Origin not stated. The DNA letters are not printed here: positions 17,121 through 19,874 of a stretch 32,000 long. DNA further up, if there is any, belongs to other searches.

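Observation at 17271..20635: Archaeal glycyl radical enzyme of the eliminase (Cys-x-Glu) type with a three-cluster activase and unknown substrate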

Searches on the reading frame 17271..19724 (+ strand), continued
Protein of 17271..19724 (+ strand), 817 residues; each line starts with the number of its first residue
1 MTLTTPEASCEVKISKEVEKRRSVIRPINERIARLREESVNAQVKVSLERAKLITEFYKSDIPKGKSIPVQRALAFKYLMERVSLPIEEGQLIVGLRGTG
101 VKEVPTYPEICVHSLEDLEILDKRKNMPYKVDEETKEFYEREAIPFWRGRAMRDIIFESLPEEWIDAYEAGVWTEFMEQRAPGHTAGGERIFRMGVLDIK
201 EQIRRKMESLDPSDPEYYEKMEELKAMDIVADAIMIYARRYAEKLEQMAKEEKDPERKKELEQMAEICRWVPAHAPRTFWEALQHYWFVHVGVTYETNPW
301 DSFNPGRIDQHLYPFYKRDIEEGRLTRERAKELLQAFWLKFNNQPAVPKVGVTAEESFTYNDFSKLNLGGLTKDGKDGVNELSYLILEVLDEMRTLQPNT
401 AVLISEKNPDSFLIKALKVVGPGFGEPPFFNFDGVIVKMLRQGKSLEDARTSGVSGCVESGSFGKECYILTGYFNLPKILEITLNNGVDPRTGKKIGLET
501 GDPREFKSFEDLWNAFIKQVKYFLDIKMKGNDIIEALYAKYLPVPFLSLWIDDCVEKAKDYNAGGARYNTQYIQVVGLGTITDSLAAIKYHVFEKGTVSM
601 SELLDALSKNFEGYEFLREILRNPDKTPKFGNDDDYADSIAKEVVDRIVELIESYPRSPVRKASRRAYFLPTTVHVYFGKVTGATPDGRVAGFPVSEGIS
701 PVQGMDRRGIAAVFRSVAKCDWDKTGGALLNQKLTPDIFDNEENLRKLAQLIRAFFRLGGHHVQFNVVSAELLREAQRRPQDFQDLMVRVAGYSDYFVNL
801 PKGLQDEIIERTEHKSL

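Call 40: search_protein_families(library=ncbifam, proteins=[L014:6175-7278:+, L013:5016-6029:+, L005:4395-5828:-, L037:6460-8103:+, L053:2476-4374:-, L081:7301-9196:+], max_evalue=0.00001)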
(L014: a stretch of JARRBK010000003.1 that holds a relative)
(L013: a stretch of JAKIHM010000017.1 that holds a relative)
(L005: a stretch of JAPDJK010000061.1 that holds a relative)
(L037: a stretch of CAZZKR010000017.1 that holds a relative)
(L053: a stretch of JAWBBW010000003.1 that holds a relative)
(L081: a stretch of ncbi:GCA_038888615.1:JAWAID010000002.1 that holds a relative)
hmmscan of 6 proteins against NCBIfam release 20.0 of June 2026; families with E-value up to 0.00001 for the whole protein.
L014:6175-7278:+ (367 aa): 15 families
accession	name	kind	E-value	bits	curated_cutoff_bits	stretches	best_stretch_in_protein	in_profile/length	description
NF040821.1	dipep_PepQ_Arch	equivalog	2.3e-71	240.6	630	1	8-363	4-346/346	Xaa-Pro dipeptidase PepQ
NF007310.0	PRK09795.1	equivalog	1.5e-61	208.3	393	1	132-364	120-357/361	aminopeptidase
NF038259.1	ectoine_DoeA_2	exception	9.7e-35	120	575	1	8-354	19-375/386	ectoine hydrolase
NF008131.0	PRK10879.1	equivalog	1.2e-33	116.6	465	1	124-350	158-412/438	Xaa-Pro aminopeptidase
NF011720.0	PRK15173.1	subfamily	7.4e-29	100.8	420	1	93-363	74-340/343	peptidase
NF011173.0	PRK14575.1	equivalog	9.2e-29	100.6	850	1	93-363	137-403/406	putative peptidase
TIGR00500.1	met_pdase_I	equivalog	2e-26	93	171.35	1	139-331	3-203/247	type I methionyl aminopeptidase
NF011174.0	PRK14576.1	subfamily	2.6e-25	89.2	487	1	107-361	149-400/405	putative endopeptidase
TIGR02993.1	ectoine_eutD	equivalog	4.3e-21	75.5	613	1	14-364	22-389/391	ectoine hydrolase DoeA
NF008970.0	PRK12318.1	equivalog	8.8e-19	67.8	267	1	137-336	41-249/291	methionyl aminopeptidase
TIGR00501.1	met_pdase_II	equivalog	3.3e-17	63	222.65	1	143-329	3-189/295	type II methionyl aminopeptidase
NF009533.0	PRK12897.1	equivalog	7.5e-17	61.5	488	1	136-337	1-210/248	type I methionyl aminopeptidase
NF043017.1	DimsulpropLyDddP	equivalog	1.4e-14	53.7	600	1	109-355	176-433/443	dimethylsulfonioproprionate lyase DddP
NF010133.0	PRK13607.1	equivalog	3.6e-14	52.4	339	1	131-283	153-304/443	Xaa-Pro dipeptidase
NF005583.0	PRK07281.1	equivalog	2.6e-07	30.2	445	1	225-332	126-236/286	methionyl aminopeptidase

L013:5016-6029:+ (337 aa): 6 families
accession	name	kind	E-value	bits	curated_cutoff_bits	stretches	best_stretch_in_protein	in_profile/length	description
NF010576.0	PRK13969.1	equivalog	7.9e-141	468.8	556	1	3-335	2-334/335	proline racemase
NF010578.0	PRK13971.1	equivalog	7.8e-116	386.8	376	1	7-335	5-332/333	4-hydroxyproline epimerase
NF045511.1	TransHydProDhtase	equivalog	8.8e-107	357.1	540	1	3-335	2-334/335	trans-3-hydroxy-L-proline dehydratase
NF047722.1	T3LHypDht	equivalog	6.8e-88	295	550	1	5-336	4-336/341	trans-3-hydroxy-L-proline dehydratase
NF052296.1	HdxProlEpimProt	equivalog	2.1e-76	257.3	450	1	10-333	3-308/309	4-hydroxyproline epimerase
NF010577.0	PRK13970.1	equivalog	1.4e-58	198.7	442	1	7-332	4-308/311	4-hydroxyproline epimerase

L005:4395-5828:- (477 aa): 97 families (the best 25 are shown)
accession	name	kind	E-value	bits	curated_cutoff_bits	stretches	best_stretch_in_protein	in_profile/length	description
TIGR01372.1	soxA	subfamily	2.8e-62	210.8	1164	2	109-442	159-487/996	sarcosine oxidase subunit alpha family protein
TIGR01292.1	TRX_reduct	equivalog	4.1e-26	91.5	343.45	1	120-431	2-294/300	thioredoxin-disulfide reductase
TIGR01350.1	lipoamide_DH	equivalog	1.4e-20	73.5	408.8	2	210-429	116-325/461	dihydrolipoyl dehydrogenase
TIGR03140.1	AhpF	equivalog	3.8e-18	65.3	502.9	1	112-431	206-506/515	alkyl hydroperoxide reductase subunit F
NF009410.0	PRK12771.1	subfamily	4e-18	65.3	516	1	265-312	135-181/566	NAD(P)-binding protein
NF003585.0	PRK05249.1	equivalog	3.1e-14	52.4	465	1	116-158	4-46/464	Si-specific NAD(P)(+) transhydrogenase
NF045599.1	bili_reduct_long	exception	4.7e-14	51.6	750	1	117-386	380-616/641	bilirubin reductase, long form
NF005572.0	PRK07251.1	equivalog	8.3e-14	51.1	537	1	119-420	4-299/438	FAD-containing oxidoreductase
NF004991.0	PRK06370.1-3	subfamily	1.1e-13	50.6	620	1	97-157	13-73/509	FAD-containing oxidoreductase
TIGR03385.1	CoA_CoA_reduc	equivalog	2.1e-13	49.8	578.8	1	185-421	63-290/439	CoA-disulfide reductase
NF007123.0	PRK09564.1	equivalog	3.6e-13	49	458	1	121-420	3-290/444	CoA-disulfide reductase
NF004939.0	PRK06292.1-1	equivalog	6e-13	48.3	435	1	269-439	173-339/476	dihydrolipoyl dehydrogenase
NF009454.0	PRK12814.1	equivalog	7.9e-13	47.6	916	0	266-317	191-241/657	putative NADPH-dependent glutamate synthase small subunit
TIGR04018.1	Bthiol_YpdA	hypoth_equivalog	1.6e-12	46.9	339.9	1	120-425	1-300/316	YpdA family putative bacillithiol disulfide reductase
NF009409.0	PRK12770.1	subfamily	1.9e-12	46.9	343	1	114-426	14-339/360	putative glutamate synthase subunit beta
NF040770.1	hetero_SS_HdrA2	exception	2e-11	42.8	1100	1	112-162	133-183/777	CoB-CoM heterodisulfide reductase HdrA2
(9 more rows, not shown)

L037:6460-8103:+ (547 aa): 45 families (the best 25 are shown)
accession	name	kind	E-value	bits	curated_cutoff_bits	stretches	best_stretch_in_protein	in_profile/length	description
NF002852.0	PRK03137.1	subfamily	2.6e-142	475.2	648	1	43-544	17-511/514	L-glutamate gamma-semialdehyde dehydrogenase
TIGR01237.1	D1pyr5carbox2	equivalog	4e-132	441.6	659.65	1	42-541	12-505/511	L-glutamate gamma-semialdehyde dehydrogenase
NF052305.1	DioxValDhHalo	equivalog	1.5e-109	367.1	750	1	64-524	6-460/483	2,5-dioxovalerate dehydrogenase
NF008869.0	PRK11904.1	equivalog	2.9e-109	366.4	747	1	49-544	541-1025/1042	bifunctional proline dehydrogenase/L-glutamate gamma-semialdehyde dehydrogenase PutA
NF042993.1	AlphKGSA_gudD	equivalog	2.9e-104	349.5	770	1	66-529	7-465/481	alpha-ketoglutaric semialdehyde dehydrogenase GucD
TIGR01804.1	BADH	equivalog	9e-95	317.9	668.6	1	66-523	1-451/467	betaine-aldehyde dehydrogenase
TIGR01238.1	D1pyr5carbox3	equivalog_domain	6.2e-93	312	485.2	1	82-541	56-499/500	L-glutamate gamma-semialdehyde dehydrogenase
NF006916.0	PRK09407.1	equivalog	1.3e-90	304.5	521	1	90-530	46-480/526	succinic semialdehyde dehydrogenase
NF008772.0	PRK11809.1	equivalog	1.7e-90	304.2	1750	1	82-544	664-1113/1318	trifunctional transcriptional regulator/proline dehydrogenase/L-glutamate gamma-semialdehyde dehydrogenase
NF040792.1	glyc_ald_dh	equivalog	4.7e-89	299.6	760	1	65-501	3-436/488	D-glyceraldehyde dehydrogenase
TIGR01236.1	D1pyr5carbox1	equivalog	4.7e-89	299.4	613.6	1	48-542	18-516/533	L-glutamate gamma-semialdehyde dehydrogenase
NF009725.0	PRK13252.1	equivalog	4.7e-89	299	593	1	62-523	6-459/488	betaine-aldehyde dehydrogenase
NF050084.1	pip_6_carb_DH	equivalog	7.8e-87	292.2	730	1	82-543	2-458/475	L-piperidine-6-carboxylate dehydrogenase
NF007497.0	PRK10090.1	equivalog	3.2e-86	290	500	1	61-539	5-471/480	aldehyde dehydrogenase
TIGR01780.1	SSADH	subfamily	7.6e-86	288.7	646.35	1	91-526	10-434/448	succinate-semialdehyde dehydrogenase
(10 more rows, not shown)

L053:2476-4374:- (632 aa): 1 family
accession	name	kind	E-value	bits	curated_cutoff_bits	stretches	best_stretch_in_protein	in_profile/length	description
NF049879.1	AcerHdlse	equivalog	6.9e-154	513.8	950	1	7-621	7-657/657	aceric acid hydrolase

L081:7301-9196:+ (631 aa): 19 families
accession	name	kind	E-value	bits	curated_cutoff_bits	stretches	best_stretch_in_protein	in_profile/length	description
TIGR00909.1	2A0306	subfamily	6.3e-57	193.4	556.8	1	23-480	1-429/429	amino acid transporter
NF053761.1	BrChAATpBcaP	equivalog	9.6e-41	140.3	690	1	19-482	16-453/460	branched-chain amino acid transporter BcaP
TIGR00906.1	2A0303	subfamily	1.2e-39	136.2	681.7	1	19-415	25-427/602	cationic amino acid transport permease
TIGR00908.1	2A0305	equivalog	2.8e-28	99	381.75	1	62-480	45-432/442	ethanolamine permease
NF008466.1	PRK11357.1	equivalog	2.5e-23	82.7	800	1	32-455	17-415/446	fructoselysine/psicoselysine transporter FrlA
TIGR00905.1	2A0302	subfamily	1.3e-18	67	409.05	1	55-491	39-446/473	basic amino acid/polyamine antiporter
TIGR00911.1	2A0308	subfamily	1.8e-18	66.3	701.8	1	16-478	37-471/505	L-type amino acid transporter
TIGR01773.1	GABAperm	equivalog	2.8e-13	49.5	678.1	1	40-415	28-386/452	GABA permease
TIGR00913.1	2A0310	subfamily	5.7e-13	48.4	578.7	1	40-415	18-391/480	amino acid permease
NF008245.0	PRK11021.1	equivalog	9.7e-12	44.6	284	1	38-387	20-334/419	L-methionine/branched-chain amino acid transporter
NF007876.0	PRK10580.1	equivalog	4.1e-10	39.1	736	1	57-479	42-445/457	proline-specific permease ProY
NF008016.0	PRK10746.1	equivalog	5.1e-10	39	799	1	53-380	39-343/461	amino acid permease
NF047867.1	AA_transp_ThrP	exception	5.9e-10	38.7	850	1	54-380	40-343/461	bifunctional threonine/serine APC transporter ThrP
NF008272.0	PRK11049.1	equivalog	3.5e-09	36.1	732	1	93-378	90-353/470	D-serine/D-alanine/glycine transporter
NF007594.0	PRK10238.1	equivalog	3.5e-09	36.1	848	1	40-461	28-422/456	aromatic amino acid transporter AroP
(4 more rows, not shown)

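Call 49: search_protein_representatives(protein=window:17271-19724:+)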
Query: 817 residues. Proteins with E-value up to 0.001 (for the whole library): 10048; up to 1e-10: 5875; up to 1e-30: 2521. The best 150 are listed.
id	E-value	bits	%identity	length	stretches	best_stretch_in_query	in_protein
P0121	8.9e-272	920.2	52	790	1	29-814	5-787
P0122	1.0e-223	761.2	57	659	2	93-510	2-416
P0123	4.1e-213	726.1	53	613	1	203-814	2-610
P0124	3.2e-199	680.2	62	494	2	229-542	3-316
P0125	1.2e-192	658.4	53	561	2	139-453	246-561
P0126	7.9e-185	632.6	41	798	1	28-814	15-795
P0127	1.1e-181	622.2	51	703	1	31-584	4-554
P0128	4.5e-175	600.3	41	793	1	28-815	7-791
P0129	1.0e-167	576.0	40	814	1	29-814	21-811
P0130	3.1e-163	561.2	38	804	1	28-814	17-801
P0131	1.2e-161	555.9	54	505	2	339-625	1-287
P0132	2.8e-161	554.7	52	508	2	29-360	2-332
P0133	9.4e-161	553.0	38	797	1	25-816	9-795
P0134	8.8e-160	549.8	40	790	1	29-815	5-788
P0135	2.4e-158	545.0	39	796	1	30-814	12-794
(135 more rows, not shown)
